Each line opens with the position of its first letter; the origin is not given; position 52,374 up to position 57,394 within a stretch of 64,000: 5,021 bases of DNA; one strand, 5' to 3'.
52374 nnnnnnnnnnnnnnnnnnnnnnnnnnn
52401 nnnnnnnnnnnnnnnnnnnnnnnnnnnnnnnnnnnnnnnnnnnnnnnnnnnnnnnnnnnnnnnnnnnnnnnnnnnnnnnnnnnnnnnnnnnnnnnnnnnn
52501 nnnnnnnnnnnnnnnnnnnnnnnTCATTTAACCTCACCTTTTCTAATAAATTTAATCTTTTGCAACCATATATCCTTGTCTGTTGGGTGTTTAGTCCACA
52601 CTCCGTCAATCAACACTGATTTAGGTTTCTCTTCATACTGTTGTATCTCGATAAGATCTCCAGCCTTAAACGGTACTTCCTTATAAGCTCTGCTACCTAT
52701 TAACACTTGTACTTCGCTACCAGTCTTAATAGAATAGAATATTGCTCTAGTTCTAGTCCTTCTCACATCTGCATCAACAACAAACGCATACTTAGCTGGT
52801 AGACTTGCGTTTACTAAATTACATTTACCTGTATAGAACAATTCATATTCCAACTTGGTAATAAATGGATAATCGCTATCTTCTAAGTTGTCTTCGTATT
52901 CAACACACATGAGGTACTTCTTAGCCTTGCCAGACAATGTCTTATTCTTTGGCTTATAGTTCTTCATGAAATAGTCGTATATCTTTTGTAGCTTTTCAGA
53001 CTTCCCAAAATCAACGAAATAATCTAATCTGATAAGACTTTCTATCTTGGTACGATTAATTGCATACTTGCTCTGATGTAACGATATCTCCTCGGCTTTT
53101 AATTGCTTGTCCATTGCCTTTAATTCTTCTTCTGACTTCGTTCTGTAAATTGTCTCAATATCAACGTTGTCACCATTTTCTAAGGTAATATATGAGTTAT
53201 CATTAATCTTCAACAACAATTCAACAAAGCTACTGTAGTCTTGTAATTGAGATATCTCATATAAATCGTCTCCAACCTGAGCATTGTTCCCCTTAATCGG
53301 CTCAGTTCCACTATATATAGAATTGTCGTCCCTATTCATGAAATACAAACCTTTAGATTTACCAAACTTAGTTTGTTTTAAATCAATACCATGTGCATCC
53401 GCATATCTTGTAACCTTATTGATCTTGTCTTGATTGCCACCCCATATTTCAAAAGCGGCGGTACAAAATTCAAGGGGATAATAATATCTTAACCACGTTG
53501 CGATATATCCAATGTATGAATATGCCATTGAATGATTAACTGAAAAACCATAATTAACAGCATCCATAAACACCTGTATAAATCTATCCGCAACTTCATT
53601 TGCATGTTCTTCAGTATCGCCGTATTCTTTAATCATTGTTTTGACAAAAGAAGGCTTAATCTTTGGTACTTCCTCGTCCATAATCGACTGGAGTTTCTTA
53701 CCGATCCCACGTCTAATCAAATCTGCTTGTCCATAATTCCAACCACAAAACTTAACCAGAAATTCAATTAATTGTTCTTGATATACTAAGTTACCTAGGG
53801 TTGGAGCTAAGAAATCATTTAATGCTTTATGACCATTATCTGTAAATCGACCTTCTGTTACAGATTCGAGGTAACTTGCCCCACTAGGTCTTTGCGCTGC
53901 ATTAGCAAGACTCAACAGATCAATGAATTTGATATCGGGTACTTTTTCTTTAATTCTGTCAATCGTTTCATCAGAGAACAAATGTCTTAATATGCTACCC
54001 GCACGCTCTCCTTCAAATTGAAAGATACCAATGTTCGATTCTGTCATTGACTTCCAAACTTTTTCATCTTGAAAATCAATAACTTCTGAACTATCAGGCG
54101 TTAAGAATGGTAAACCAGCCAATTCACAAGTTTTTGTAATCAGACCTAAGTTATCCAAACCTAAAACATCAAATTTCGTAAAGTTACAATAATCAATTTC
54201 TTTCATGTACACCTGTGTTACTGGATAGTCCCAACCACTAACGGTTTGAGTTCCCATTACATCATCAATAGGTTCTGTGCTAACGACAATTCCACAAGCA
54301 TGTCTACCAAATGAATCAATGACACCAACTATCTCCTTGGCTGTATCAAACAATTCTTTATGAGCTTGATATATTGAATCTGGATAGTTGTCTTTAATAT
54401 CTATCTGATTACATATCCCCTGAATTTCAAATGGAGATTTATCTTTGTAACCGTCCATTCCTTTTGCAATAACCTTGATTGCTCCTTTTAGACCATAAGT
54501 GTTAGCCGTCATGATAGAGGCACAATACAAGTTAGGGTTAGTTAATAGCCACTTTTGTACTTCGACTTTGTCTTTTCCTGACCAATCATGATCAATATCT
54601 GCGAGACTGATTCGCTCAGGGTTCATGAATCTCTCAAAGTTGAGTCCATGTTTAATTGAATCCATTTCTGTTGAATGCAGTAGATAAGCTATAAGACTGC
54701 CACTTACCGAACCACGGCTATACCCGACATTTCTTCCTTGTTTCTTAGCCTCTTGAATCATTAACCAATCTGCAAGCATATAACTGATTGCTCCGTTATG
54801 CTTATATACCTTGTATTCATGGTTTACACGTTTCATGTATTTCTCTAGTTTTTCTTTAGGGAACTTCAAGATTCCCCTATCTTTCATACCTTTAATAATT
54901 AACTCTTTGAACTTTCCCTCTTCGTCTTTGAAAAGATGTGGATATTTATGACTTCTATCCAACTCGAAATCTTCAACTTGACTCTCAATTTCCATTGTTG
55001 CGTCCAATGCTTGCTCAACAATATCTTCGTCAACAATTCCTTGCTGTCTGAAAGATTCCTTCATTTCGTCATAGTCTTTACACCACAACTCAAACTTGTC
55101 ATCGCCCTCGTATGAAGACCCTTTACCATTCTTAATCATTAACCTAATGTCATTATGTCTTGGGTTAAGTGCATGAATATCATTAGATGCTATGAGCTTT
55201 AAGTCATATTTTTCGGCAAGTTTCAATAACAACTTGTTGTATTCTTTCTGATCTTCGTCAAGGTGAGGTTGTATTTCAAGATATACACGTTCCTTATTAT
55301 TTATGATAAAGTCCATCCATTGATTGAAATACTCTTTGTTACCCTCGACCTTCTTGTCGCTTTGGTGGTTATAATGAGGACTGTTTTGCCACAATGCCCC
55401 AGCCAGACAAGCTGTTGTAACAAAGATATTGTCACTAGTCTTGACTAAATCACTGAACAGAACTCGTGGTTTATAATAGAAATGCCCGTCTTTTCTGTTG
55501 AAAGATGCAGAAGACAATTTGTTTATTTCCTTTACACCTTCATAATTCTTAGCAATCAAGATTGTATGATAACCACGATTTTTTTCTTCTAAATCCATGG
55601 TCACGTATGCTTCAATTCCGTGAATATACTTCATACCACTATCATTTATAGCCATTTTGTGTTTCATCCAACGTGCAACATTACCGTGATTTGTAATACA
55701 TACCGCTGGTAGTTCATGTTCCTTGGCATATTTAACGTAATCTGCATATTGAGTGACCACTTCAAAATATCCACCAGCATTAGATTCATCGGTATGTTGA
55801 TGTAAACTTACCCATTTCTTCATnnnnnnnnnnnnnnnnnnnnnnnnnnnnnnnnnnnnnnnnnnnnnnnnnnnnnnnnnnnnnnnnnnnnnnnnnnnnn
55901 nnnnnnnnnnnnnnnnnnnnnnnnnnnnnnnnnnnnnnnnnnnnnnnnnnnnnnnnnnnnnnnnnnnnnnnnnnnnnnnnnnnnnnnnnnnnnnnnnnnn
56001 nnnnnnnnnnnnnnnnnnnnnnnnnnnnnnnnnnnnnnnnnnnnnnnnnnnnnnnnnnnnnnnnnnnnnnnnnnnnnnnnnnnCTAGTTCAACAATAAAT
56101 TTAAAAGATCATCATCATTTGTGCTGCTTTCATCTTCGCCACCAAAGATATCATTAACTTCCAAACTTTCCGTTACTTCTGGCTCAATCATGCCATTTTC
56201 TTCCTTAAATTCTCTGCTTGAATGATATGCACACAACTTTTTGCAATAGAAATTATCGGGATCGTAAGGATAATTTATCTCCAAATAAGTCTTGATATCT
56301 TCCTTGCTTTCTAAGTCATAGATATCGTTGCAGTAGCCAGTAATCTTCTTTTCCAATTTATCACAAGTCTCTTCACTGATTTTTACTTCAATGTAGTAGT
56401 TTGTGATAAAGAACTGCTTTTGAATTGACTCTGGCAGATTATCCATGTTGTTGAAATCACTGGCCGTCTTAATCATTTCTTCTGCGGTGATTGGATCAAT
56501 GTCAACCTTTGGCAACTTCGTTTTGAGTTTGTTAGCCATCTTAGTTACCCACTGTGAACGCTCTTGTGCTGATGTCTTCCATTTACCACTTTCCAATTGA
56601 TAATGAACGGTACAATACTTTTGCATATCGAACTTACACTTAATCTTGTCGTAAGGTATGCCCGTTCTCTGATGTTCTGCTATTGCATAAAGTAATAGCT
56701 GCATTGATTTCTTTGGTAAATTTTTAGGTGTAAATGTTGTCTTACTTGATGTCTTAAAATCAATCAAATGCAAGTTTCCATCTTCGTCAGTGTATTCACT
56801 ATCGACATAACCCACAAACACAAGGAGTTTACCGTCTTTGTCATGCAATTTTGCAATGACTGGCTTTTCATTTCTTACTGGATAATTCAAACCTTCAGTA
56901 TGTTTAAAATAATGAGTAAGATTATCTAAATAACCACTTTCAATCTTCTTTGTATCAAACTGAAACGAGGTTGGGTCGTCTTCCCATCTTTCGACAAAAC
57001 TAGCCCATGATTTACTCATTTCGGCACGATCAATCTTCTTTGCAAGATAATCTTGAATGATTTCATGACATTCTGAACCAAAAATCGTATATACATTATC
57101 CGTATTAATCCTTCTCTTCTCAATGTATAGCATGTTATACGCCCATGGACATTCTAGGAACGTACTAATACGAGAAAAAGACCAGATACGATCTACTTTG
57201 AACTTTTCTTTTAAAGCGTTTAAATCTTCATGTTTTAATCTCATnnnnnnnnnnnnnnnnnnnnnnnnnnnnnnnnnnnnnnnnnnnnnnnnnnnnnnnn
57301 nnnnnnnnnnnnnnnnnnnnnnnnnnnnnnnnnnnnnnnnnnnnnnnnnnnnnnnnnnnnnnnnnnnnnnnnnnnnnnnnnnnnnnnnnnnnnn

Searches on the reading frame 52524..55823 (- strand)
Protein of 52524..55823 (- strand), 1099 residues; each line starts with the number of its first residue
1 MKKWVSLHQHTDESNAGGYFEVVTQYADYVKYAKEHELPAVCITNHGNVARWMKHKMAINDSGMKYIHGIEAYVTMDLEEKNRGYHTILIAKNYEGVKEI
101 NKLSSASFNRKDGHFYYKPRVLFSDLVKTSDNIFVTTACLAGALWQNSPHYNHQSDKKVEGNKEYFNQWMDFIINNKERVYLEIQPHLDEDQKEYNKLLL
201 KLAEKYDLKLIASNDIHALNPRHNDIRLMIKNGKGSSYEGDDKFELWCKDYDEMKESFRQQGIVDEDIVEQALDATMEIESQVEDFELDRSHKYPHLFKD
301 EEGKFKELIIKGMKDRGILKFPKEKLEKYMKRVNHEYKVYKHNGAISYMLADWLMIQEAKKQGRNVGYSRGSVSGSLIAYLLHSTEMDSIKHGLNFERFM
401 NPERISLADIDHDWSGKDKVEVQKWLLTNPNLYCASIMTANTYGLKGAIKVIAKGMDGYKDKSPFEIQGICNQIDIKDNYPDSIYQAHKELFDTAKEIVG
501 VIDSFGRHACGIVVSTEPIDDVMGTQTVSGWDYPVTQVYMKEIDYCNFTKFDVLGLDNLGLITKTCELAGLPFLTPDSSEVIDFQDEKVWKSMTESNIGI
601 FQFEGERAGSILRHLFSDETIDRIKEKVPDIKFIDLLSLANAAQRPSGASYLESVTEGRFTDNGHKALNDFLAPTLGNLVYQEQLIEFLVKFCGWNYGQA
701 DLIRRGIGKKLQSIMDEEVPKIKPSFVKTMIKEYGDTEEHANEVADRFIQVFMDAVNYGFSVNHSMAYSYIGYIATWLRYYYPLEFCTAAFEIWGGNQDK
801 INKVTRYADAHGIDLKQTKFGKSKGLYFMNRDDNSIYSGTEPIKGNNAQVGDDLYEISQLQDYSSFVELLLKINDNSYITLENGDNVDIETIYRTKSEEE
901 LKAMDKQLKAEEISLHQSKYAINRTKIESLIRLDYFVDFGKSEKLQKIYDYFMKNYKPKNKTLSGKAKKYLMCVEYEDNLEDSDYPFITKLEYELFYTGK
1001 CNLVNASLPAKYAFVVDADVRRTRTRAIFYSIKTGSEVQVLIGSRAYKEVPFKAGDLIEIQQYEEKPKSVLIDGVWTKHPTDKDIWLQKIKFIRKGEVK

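Call 10: search_protein_families(library=pfam, proteins=[window:52524-55823:-], max_evalue=0.001)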
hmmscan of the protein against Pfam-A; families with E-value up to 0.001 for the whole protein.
window:52524-55823:- (1099 aa): 3 families
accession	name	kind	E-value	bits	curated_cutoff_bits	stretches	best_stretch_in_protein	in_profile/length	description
PF07733.18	DNA_pol3_alpha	-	2.7e-45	155.5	23.9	1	306-555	4-260/260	Bacterial DNA polymerase III alpha NTPase domain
PF02811.25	PHP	-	7.2e-22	78.9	26.4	1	23-187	14-164/164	PHP domain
PF17657.6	DNA_pol3_finger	-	2.3e-14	53.5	22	1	580-722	23-158/166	Bacterial DNA polymerase III alpha subunit finger domain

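Call 12: search_dna_similar(query=window:52524-55823:-, collection=phages, mode=protein, max_rows=25)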
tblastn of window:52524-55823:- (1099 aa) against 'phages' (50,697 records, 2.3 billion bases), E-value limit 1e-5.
Records with a match: 1441; places in all: 1446; records where one place covers at least 80% of the query: 116.
Best place of each record, by identity: <60% 1441.
By first word of the organism name: Pseudomonas 301; Mycobacterium 282; Streptomyces 211; Gordonia 132; Bacillus 99; Bacteriophage 54; Staphylococcus 48; Microbacterium 36; Escherichia 31; Lactococcus 22; and 57 more.
By host as written in the record: Mycobacterium smegmatis mc2 155 204; Pseudomonas aeruginosa 118; - 112; Pseudomonas aeruginosa PAO1 85; Streptomyces griseus ATCC 10137 81; Gordonia terrae 3612 65; Streptomyces lividans JI 1326 44; Mycobacterium smegmatis mc#155 37; and 239 more.
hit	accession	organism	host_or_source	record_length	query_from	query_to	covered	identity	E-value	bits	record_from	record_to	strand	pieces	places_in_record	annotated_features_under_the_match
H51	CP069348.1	Clostridioides phage pCD1602_4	water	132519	1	1089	99%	38.8%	0e+0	760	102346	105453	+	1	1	record has no annotation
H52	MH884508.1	Bacillus phage vB_BcoS-136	Bacillus cohnii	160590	8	1096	99%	37.5%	0e+0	688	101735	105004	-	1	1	dnaE: DNA polymerase III subunit alpha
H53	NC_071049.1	Bacillus phage vB_BcoS-136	Bacillus cohnii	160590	8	1096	99%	37.5%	0e+0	688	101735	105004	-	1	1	dnaE: DNA polymerase III subunit alpha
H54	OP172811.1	Lysinibacillus phage LC76P1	Lysinibacillus capsici DO76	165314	74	1097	93%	37.6%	2e-104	643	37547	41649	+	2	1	hypothetical protein (x3)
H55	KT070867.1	Bacillus phage PBC2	Bacillus cereus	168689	1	949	86%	39.8%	0e+0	667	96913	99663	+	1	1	DNA polymerase III alpha subunit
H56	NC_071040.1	Bacillus phage PBC2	Bacillus cereus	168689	1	949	86%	39.8%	0e+0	667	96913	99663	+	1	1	DNA polymerase III alpha subunit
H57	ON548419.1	Bacillus phage vB_BanS-Thrax3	Bacillus anthracis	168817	1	949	86%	39.7%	0e+0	669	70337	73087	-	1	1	DNA polymerase III alpha subunit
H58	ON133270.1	Bacillus phage 2S-4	Rosselomorea vietnamensis FJAT-46955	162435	1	949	86%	39.7%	0e+0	674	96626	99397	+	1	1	DNA-directed DNA polymerase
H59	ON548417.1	Bacillus phage vB_BanS-Thrax1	Bacillus anthracis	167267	1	949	86%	39.6%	0e+0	668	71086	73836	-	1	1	DNA polymerase III alpha subunit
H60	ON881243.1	Bacillus phage PK-3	Bacillus sp.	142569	1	949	86%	39.6%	0e+0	673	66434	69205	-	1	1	PHP domain-containing protein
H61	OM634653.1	Bacillus phage vB_BsuS_PJN02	Bacillus subtilis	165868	1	949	86%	39.6%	0e+0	672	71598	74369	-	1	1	DNA polymerase III alpha subunit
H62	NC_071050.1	Bacillus phage vB_BsuS_PJN02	Bacillus subtilis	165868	1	949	86%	39.6%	0e+0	672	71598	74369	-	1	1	DNA polymerase III alpha subunit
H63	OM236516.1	Bacillus phage FADO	Bacillus subtilis BEST7003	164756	1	949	86%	39.5%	0e+0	672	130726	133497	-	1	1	DNA polymerase III alpha subunit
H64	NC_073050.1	Bacillus phage FADO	Bacillus subtilis BEST7003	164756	1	949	86%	39.5%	0e+0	672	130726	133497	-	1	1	DNA polymerase III alpha subunit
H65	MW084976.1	Bacillus phage Kirov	Bacillus cereus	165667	1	949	86%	39.1%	0e+0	664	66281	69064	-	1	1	DNA polymerase III alpha subunit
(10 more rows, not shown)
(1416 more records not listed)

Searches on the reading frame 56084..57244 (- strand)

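Call 22: search_protein_families(library=pfam, proteins=[window:56084-57244:-], max_evalue=0.001)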
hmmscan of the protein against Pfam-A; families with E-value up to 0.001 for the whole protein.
window:56084-57244:- (386 aa): 1 family
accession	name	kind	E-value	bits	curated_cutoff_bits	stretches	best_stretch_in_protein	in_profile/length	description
PF12705.13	PDDEXK_1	-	9.9e-16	58.8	22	1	21-249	2-221/247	PD-(D/E)XK nuclease superfamily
